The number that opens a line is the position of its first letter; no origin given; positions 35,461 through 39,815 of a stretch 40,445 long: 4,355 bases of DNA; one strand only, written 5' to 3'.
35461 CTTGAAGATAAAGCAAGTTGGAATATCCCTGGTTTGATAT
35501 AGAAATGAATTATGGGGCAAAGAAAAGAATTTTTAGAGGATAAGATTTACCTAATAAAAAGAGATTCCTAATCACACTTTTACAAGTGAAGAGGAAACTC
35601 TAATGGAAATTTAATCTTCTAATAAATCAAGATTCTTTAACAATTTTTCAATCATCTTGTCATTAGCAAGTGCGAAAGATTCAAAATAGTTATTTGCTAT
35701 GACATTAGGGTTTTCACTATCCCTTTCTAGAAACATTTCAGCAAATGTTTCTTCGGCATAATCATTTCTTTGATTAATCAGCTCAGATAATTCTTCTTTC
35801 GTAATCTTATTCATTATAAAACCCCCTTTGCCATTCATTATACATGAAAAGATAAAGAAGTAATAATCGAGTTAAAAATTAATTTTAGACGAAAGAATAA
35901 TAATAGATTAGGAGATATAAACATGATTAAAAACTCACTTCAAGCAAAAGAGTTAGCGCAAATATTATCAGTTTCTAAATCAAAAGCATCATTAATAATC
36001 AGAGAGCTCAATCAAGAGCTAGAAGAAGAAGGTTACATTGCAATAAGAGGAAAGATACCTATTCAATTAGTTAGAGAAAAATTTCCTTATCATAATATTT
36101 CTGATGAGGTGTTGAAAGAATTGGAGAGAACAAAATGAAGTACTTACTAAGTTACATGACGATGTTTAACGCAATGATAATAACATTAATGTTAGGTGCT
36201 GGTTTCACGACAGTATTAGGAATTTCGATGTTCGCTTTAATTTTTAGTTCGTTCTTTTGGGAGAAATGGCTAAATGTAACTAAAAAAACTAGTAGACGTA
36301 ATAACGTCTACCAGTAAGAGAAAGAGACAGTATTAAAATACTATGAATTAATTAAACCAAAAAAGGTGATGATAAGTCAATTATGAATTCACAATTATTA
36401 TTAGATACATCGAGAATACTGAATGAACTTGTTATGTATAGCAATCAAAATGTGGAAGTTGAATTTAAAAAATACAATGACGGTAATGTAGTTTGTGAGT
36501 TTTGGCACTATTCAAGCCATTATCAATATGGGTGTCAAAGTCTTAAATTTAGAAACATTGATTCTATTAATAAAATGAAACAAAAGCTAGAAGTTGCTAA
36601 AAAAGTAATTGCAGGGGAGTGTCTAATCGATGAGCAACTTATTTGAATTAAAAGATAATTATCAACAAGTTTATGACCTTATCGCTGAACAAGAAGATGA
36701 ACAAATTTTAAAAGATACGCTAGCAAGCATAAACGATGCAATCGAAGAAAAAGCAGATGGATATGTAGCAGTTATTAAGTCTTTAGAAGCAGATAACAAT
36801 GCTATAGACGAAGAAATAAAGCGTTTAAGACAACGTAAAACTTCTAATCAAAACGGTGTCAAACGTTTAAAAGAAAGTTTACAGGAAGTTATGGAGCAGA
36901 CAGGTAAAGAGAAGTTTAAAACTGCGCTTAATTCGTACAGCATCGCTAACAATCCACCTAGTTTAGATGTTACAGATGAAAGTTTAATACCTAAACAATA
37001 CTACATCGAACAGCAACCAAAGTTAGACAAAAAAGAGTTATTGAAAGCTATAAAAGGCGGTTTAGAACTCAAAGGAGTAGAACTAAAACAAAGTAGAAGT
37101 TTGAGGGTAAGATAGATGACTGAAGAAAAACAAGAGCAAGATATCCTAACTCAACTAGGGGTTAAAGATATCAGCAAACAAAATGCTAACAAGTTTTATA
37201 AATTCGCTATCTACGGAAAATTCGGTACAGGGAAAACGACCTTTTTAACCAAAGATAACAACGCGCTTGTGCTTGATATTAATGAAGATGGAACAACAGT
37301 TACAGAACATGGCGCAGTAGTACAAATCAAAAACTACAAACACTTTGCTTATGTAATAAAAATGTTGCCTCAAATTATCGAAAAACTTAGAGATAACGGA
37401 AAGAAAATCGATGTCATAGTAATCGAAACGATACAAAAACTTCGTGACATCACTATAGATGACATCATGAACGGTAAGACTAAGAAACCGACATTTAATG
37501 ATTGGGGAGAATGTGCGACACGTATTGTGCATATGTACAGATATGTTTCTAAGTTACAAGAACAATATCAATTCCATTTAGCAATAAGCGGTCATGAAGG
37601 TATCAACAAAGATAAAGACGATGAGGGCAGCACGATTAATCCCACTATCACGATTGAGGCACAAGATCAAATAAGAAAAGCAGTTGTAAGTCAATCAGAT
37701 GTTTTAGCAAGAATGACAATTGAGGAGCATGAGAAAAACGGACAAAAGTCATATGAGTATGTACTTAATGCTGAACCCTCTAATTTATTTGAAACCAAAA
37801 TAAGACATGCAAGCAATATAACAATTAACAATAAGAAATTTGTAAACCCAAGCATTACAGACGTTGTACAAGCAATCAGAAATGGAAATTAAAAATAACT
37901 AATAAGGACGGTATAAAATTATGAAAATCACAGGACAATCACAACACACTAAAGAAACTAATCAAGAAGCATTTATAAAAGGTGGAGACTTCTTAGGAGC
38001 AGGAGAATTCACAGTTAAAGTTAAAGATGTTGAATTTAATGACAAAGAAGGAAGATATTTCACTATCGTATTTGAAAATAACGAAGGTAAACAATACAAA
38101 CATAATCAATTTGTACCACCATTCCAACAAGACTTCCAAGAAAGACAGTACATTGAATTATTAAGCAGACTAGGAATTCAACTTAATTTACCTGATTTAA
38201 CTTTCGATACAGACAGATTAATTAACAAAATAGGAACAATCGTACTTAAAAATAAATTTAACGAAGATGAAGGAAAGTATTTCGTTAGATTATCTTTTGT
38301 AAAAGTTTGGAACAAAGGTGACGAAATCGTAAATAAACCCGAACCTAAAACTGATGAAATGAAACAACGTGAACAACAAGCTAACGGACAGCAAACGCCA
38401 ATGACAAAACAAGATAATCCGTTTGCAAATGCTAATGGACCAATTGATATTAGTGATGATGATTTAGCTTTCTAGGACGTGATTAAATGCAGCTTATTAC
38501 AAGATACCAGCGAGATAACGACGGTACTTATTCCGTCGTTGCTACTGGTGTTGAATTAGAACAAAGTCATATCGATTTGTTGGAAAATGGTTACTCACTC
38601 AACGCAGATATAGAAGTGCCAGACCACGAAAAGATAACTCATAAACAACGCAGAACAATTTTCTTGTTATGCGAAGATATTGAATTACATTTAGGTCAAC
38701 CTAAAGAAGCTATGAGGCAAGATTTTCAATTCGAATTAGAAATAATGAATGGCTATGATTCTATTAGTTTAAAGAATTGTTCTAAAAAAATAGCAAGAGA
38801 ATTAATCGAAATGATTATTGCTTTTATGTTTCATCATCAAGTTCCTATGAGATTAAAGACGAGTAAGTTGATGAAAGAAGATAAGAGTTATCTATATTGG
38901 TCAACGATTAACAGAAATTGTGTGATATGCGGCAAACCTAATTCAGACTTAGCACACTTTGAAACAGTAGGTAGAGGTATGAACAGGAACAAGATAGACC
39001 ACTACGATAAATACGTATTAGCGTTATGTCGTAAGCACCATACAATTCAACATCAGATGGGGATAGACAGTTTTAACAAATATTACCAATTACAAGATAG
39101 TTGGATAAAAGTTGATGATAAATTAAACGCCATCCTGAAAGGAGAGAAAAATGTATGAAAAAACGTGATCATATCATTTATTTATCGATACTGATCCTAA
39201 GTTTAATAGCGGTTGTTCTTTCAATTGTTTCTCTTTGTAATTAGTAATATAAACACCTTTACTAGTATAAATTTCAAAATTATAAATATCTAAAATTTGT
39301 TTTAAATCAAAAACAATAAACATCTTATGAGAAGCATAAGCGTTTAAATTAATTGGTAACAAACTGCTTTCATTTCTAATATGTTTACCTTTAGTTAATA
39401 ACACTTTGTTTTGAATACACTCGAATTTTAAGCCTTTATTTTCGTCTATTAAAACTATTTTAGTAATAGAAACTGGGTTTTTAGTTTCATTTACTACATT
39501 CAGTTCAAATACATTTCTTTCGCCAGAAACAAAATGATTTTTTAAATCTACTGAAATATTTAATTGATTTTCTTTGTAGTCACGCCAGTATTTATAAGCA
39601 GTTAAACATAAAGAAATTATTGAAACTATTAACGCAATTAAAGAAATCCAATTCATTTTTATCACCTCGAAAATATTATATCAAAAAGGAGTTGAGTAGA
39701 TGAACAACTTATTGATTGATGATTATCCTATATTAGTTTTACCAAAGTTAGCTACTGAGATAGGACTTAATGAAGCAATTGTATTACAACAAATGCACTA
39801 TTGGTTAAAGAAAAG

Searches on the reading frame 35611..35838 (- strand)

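Call 52: search_protein_families(library=phrogs, proteins=[window:35611-35838:-], max_evalue=0.001)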
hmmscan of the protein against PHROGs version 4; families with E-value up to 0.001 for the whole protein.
window:35611-35838:- (75 aa): 1 family
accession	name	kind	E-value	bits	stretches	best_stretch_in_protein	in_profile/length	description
phrog_14955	-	unknown function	1.1e-34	119.6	1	9-75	1-67/68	-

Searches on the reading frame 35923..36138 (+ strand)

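Call 52: search_protein_families(library=phrogs, proteins=[window:35923-36138:+], max_evalue=0.001)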
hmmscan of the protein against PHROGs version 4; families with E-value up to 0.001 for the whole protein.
window:35923-36138:+ (71 aa): 1 family
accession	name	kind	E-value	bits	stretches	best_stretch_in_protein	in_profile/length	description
phrog_989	-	unknown function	2e-32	111.8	1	1-68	2-69/70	-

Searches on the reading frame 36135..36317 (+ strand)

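Call 52: search_protein_families(library=phrogs, proteins=[window:36135-36317:+], max_evalue=0.001)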
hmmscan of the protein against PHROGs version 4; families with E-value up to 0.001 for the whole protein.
window:36135-36317:+ (60 aa): 1 family
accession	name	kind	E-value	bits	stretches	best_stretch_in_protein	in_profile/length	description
phrog_5815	-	unknown function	1.3e-35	122.4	1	1-58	1-58/58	-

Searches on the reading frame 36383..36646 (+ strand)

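Call 52: search_protein_families(library=phrogs, proteins=[window:36383-36646:+], max_evalue=0.001)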
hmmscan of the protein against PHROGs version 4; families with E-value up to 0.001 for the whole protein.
window:36383-36646:+ (87 aa): 1 family
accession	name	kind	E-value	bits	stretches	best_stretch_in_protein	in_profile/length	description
phrog_3119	-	unknown function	5.2e-33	114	1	1-84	1-84/84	-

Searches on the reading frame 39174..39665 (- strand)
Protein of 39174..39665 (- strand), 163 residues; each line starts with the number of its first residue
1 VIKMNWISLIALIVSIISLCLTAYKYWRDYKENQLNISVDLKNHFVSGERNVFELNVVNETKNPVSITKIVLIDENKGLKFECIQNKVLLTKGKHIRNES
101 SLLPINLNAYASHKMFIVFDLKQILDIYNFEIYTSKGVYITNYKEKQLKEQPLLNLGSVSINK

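Call 52: search_protein_families(library=phrogs, proteins=[window:39174-39665:-], max_evalue=0.001)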
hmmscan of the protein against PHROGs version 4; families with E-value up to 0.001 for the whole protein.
window:39174-39665:- (163 aa): 2 families
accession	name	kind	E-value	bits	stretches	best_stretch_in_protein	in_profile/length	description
phrog_17486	-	unknown function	2e-60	204.1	1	4-163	1-161/161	-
phrog_10240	-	unknown function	1.1e-06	29.5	1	8-141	2-133/179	-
